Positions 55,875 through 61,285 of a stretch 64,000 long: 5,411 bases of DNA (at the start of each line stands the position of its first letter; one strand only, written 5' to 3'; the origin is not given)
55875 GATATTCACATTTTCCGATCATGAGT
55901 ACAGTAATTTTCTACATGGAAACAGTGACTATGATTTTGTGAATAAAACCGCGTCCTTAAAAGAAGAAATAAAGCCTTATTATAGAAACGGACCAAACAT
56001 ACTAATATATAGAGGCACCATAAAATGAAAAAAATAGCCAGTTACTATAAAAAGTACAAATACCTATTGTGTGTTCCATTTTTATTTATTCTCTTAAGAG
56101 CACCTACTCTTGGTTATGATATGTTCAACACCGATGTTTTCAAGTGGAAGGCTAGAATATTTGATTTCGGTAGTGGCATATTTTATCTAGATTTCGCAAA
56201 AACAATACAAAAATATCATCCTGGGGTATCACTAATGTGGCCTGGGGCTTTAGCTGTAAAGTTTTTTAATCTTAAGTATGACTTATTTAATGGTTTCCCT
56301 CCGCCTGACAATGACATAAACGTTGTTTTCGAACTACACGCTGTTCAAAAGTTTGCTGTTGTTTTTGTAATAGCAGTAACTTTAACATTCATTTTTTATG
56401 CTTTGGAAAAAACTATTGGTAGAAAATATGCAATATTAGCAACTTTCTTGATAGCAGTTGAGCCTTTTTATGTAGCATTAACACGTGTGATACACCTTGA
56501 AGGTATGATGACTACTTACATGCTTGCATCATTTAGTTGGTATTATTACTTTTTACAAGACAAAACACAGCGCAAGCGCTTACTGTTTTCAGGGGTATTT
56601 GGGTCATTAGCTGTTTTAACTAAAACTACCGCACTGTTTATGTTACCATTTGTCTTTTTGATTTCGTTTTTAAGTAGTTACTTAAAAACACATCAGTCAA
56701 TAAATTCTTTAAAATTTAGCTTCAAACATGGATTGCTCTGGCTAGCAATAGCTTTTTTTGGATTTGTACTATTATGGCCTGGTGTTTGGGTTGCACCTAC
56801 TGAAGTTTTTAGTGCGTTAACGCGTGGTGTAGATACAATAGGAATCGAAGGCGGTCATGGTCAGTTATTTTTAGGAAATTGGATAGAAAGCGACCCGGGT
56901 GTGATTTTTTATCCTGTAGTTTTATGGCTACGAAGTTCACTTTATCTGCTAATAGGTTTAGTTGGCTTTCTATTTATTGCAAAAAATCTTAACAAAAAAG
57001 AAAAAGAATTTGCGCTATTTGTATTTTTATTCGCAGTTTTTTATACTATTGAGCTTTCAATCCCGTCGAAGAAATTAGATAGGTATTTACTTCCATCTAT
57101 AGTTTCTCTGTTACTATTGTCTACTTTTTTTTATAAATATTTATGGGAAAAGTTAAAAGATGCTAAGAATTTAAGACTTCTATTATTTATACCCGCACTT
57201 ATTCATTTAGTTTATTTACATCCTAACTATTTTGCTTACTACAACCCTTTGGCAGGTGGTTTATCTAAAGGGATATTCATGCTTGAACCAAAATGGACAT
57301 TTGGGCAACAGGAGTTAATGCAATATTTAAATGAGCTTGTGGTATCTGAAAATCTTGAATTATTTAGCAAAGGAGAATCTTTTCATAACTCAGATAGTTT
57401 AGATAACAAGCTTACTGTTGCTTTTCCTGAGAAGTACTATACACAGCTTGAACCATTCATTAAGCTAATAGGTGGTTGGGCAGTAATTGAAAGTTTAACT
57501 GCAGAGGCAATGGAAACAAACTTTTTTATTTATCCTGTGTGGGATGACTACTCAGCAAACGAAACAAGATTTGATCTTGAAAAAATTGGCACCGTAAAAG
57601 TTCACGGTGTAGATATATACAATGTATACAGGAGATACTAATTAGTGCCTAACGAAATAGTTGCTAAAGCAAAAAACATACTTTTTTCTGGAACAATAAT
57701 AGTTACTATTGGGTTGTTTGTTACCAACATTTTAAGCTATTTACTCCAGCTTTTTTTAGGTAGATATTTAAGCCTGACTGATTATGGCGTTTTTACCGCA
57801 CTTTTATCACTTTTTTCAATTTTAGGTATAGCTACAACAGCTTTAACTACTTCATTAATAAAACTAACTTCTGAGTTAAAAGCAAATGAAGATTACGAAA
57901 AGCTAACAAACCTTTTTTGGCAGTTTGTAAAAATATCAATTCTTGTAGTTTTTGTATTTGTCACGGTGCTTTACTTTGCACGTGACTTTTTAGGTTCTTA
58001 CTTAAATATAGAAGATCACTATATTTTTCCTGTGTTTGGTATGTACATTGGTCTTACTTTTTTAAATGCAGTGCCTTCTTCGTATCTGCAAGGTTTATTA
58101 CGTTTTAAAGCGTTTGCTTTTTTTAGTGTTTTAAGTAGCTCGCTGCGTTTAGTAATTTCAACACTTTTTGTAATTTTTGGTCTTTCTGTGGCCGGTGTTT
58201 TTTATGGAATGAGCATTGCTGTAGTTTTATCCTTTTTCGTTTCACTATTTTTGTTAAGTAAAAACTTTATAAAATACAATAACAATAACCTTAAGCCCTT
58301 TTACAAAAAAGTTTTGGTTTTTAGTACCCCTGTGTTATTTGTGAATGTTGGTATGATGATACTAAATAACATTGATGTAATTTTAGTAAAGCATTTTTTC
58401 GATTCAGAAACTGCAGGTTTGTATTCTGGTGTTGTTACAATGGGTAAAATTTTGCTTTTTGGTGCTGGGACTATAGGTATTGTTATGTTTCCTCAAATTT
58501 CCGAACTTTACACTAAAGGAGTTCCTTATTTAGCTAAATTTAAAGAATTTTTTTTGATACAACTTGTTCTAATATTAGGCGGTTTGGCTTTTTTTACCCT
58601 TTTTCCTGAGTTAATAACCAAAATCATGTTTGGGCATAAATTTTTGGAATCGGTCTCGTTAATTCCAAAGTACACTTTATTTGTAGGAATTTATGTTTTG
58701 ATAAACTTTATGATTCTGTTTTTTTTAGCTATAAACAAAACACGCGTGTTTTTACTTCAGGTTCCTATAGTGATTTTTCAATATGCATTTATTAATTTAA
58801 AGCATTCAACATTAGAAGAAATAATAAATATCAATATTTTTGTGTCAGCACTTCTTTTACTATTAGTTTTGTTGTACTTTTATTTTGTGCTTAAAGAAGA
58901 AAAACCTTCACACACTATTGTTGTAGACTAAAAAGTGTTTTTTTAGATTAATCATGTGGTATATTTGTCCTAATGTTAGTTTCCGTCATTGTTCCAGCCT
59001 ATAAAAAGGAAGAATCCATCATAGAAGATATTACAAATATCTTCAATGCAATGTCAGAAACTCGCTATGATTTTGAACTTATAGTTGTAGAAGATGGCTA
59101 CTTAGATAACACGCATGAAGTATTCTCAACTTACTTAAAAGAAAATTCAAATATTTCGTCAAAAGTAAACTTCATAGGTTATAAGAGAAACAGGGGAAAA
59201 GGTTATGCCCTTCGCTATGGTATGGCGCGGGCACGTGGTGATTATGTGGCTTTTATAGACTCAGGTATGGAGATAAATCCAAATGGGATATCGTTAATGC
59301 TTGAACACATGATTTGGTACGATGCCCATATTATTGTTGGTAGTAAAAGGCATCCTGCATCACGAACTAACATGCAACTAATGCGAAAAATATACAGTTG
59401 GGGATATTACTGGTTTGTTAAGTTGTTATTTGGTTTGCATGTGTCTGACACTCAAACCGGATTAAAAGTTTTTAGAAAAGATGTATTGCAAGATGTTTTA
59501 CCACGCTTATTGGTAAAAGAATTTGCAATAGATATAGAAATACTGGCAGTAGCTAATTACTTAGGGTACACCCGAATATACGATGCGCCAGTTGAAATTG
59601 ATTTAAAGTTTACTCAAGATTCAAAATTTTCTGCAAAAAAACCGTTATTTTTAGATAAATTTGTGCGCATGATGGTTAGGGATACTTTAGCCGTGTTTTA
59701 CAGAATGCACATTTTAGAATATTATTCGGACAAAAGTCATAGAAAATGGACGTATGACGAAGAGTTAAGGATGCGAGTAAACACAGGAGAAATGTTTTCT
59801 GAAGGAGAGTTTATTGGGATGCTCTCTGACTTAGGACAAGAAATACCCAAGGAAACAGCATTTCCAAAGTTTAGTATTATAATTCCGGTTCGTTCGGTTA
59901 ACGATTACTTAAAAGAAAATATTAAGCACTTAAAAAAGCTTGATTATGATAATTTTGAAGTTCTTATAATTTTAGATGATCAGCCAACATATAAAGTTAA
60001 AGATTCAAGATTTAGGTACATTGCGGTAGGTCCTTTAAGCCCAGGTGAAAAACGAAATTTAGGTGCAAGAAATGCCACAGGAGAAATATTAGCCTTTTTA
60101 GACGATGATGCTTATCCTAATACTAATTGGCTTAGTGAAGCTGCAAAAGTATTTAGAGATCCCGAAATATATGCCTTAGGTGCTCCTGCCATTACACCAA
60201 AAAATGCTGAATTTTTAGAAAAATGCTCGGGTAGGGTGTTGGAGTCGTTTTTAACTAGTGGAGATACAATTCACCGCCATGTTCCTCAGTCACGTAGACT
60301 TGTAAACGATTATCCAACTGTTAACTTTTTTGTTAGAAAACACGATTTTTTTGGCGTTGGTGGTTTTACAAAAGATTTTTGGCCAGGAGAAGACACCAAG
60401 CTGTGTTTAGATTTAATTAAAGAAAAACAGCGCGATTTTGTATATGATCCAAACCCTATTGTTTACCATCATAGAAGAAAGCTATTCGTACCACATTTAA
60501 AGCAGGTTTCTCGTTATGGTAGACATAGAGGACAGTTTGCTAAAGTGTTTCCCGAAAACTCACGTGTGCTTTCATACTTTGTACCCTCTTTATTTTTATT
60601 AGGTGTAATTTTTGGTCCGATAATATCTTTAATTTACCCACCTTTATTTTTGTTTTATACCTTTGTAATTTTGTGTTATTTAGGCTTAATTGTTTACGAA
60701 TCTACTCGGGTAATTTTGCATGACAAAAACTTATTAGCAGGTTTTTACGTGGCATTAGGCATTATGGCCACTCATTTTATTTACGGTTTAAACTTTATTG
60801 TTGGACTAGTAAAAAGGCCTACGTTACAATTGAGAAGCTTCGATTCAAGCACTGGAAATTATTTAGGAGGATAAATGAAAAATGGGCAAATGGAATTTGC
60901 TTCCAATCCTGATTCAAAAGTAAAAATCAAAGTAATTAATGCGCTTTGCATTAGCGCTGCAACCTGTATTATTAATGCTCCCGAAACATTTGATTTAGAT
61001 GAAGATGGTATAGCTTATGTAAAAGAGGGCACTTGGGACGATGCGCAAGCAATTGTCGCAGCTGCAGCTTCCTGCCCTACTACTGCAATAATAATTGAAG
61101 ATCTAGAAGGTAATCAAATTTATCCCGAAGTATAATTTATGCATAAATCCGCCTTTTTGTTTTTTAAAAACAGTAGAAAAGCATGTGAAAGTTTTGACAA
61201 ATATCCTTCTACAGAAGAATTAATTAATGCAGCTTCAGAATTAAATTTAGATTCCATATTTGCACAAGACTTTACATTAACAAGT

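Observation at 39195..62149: About 23-kb extracytoplasmic glycosylation cluster built around lipid-linked monosaccharide donors and five GT-C transferases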

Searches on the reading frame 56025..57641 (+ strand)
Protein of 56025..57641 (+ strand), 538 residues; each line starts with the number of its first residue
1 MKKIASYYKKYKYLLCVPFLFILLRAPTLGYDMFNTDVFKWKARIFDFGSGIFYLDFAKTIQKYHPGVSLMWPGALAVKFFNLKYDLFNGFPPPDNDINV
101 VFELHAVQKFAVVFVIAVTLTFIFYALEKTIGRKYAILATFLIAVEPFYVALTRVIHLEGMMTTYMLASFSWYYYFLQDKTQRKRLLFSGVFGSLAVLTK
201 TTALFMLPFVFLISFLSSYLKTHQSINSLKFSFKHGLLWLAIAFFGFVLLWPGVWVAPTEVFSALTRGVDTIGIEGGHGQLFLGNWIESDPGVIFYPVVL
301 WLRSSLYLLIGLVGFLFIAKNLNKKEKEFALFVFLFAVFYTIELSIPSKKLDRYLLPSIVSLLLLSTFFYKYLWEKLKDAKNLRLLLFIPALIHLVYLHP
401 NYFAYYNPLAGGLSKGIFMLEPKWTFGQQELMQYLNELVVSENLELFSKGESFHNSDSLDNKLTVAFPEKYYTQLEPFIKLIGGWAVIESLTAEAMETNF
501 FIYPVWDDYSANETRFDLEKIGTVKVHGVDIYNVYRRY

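Call 4: search_protein_families(library=pfam, proteins=[window:56025-57641:+], max_evalue=0.01)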
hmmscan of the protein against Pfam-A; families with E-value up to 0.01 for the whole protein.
window:56025-57641:+ (538 aa): 2 families
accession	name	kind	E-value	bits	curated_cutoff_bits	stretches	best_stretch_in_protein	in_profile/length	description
PF02366.24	PMT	-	3.7e-09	37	22.7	1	110-248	88-226/245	Dolichyl-phosphate-mannose-protein mannosyltransferase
PF13231.12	PMT_2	-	9.3e-07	29.6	26.1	1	111-251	27-160/160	Dolichyl-phosphate-mannose-protein mannosyltransferase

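Call 13: search_protein_families(library=ncbifam, proteins=[window:56025-57641:+], max_evalue=0.001)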
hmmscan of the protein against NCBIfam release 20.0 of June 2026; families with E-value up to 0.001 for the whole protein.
window:56025-57641:+ (538 aa): 0 families

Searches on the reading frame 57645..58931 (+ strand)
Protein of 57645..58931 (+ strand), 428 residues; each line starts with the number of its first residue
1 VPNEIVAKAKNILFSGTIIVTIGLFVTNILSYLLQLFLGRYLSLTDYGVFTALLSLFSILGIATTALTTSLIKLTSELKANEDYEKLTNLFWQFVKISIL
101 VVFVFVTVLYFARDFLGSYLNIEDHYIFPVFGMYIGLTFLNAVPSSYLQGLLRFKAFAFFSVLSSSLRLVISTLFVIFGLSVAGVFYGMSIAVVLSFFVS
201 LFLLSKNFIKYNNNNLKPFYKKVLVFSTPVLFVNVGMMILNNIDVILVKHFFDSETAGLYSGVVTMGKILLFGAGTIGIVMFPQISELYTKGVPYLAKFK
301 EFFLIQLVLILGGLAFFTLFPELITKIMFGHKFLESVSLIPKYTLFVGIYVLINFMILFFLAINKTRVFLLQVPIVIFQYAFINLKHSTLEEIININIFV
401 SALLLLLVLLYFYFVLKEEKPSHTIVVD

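Call 4: search_protein_families(library=pfam, proteins=[window:57645-58931:+], max_evalue=0.01)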
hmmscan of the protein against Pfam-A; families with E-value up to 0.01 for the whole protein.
window:57645-58931:+ (428 aa): 2 families
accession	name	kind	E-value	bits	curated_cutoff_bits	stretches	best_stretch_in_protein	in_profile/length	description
PF01943.22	Polysacc_synt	-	6.6e-21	75.4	28.2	1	15-288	3-273/274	Polysaccharide biosynthesis protein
PF13440.11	Polysacc_synt_3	-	1.5e-13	51.1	23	1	38-337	2-292/293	Polysaccharide biosynthesis protein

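Call 13: search_protein_families(library=ncbifam, proteins=[window:57645-58931:+], max_evalue=0.001)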
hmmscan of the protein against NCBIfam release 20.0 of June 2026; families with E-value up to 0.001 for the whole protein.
window:57645-58931:+ (428 aa): 0 families

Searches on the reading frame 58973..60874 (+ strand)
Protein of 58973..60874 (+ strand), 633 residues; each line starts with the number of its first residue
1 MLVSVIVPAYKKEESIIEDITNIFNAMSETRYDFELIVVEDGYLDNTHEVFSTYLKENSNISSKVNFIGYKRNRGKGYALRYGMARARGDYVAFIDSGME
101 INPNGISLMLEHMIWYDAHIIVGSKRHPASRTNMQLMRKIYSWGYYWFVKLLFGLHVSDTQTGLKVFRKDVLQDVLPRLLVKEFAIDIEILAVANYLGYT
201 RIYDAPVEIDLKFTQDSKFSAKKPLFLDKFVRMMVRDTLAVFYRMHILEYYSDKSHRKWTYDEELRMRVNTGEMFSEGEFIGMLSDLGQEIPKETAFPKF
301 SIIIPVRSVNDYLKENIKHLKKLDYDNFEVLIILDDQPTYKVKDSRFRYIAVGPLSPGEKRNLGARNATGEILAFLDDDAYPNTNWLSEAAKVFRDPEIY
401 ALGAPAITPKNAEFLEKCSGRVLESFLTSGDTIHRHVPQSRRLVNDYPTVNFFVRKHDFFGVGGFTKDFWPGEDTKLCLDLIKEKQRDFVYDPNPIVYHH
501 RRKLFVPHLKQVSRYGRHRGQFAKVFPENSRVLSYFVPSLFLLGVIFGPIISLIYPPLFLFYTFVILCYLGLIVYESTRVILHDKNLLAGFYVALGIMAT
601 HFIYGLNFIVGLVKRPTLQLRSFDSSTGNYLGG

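Call 4: search_protein_families(library=pfam, proteins=[window:58973-60874:+], max_evalue=0.01)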
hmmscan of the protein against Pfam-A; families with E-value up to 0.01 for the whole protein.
window:58973-60874:+ (633 aa): 4 families
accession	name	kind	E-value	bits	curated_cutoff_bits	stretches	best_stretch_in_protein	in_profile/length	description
PF00535.33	Glycos_transf_2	-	1.2e-40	139.6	23.3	2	4-175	1-167/168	Glycosyl transferase family 2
PF10111.15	Glyco_tranf_2_2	-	3.1e-15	56.9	27.3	2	301-506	1-223/276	Glycosyltransferase like family 2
PF13632.12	Glyco_trans_2_3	-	1.4e-08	35.2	27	1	374-570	3-192/198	Glycosyl transferase family group 2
PF13641.12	Glyco_tranf_2_3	-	1.5e-06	28.8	27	0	298-505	1-217/230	Glycosyltransferase like family 2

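Call 13: search_protein_families(library=ncbifam, proteins=[window:58973-60874:+], max_evalue=0.001)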
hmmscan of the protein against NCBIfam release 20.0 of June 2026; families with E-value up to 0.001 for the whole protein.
window:58973-60874:+ (633 aa): 23 families
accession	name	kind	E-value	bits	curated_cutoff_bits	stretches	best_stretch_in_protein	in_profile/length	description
TIGR03965.1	mycofact_glyco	equivalog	1.8e-35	122.7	280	2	297-540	73-321/467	mycofactocin biosynthesis glycosyltransferase MftF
NF041875.1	EPS_EpsD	equivalog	1.9e-28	99.8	370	2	301-530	2-238/325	exopolysaccharide biosynthesis glycosyltransferase EpsD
TIGR03937.1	PgaC_IcaA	equivalog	6e-20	71.6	422.3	1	2-115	46-152/407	poly-beta-1,6-N-acetyl-D-glucosamine synthase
TIGR04283.1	glyco_like_mftF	equivalog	1.3e-19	70.7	182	2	301-502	2-188/221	TIGR04283 family arsenosugar biosynthesis glycosyltransferase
NF038299.1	EPS_HpsN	equivalog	4.2e-19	68.7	425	2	298-401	1-114/317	hormogonium polysaccharide biosynthesis glycosyltransferase HpsN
NF041394.1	GtaseAglG_Halo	equivalog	3.3e-17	62.7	440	2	308-500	11-216/304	glucosyl-dolichyl phosphate glucuronosyltransferase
NF007482.0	PRK10073.1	equivalog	2e-16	59.9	423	1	2-105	7-102/334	glycosyltransferase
NF047683.1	TeichurnBiosyTuaG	equivalog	2.2e-16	60.2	400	1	2-113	7-111/252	teichuronic acid biosynthesis protein TuaG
NF038302.1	EPS_HpsE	equivalog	9.1e-16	57.7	300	2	3-103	3-101/307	hormogonium polysaccharide biosynthesis glycosyltransferase HpsE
NF047588.1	GlcsyltransPgfSStrep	equivalog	9.4e-15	54.6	500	1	1-175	1-167/308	glycosyltransferase PgfS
NF050050.1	ProtGlycPglI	equivalog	2.1e-14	53.6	500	2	3-119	4-114/306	GalNAc(5)-diNAcBac-PP-undecaprenol beta-1,3-glucosyltransferase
NF007986.1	PRK10714.1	equivalog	1.7e-11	43.7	529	1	3-192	8-186/316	undecaprenyl-phosphate 4-deoxy-4-formamido-L-arabinose transferase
TIGR03111.1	glyc2_xrt_Gpos1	hypoth_equivalog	4.6e-11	42.2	363.95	1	3-112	51-155/439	TIGR03111 family XrtG-associated glycosyltransferase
NF010496.0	PRK13915.1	equivalog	5e-10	39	262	1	3-111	33-140/307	glucosyl-3-phosphoglycerate synthase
NF053739.1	GlytfEpsEBac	equivalog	1.9e-09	36.9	450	1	3-96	3-90/265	glycosyltransferase EpsE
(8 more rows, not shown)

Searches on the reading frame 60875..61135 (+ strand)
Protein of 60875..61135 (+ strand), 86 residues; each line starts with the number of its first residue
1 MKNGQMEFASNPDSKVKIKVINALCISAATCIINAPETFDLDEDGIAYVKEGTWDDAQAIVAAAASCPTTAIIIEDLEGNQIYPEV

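Call 4: search_protein_families(library=pfam, proteins=[window:60875-61135:+], max_evalue=0.01)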
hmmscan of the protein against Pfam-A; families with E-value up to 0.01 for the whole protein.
window:60875-61135:+ (86 aa): 3 families
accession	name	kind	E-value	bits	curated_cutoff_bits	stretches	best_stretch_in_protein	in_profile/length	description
PF13370.11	Fer4_13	-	2.1e-09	38.4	24.5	1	23-72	4-56/58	4Fe-4S single cluster domain of Ferredoxin I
PF13459.11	Fer4_15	-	8e-08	33.3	22.4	1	23-74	6-66/66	4Fe-4S single cluster domain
PF06902.16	Fer4_19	-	2.7e-06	27.8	24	1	13-71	3-58/64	Divergent 4Fe-4S mono-cluster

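Call 13: search_protein_families(library=ncbifam, proteins=[window:60875-61135:+], max_evalue=0.001)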
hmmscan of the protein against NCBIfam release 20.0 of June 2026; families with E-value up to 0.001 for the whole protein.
window:60875-61135:+ (86 aa): 0 families
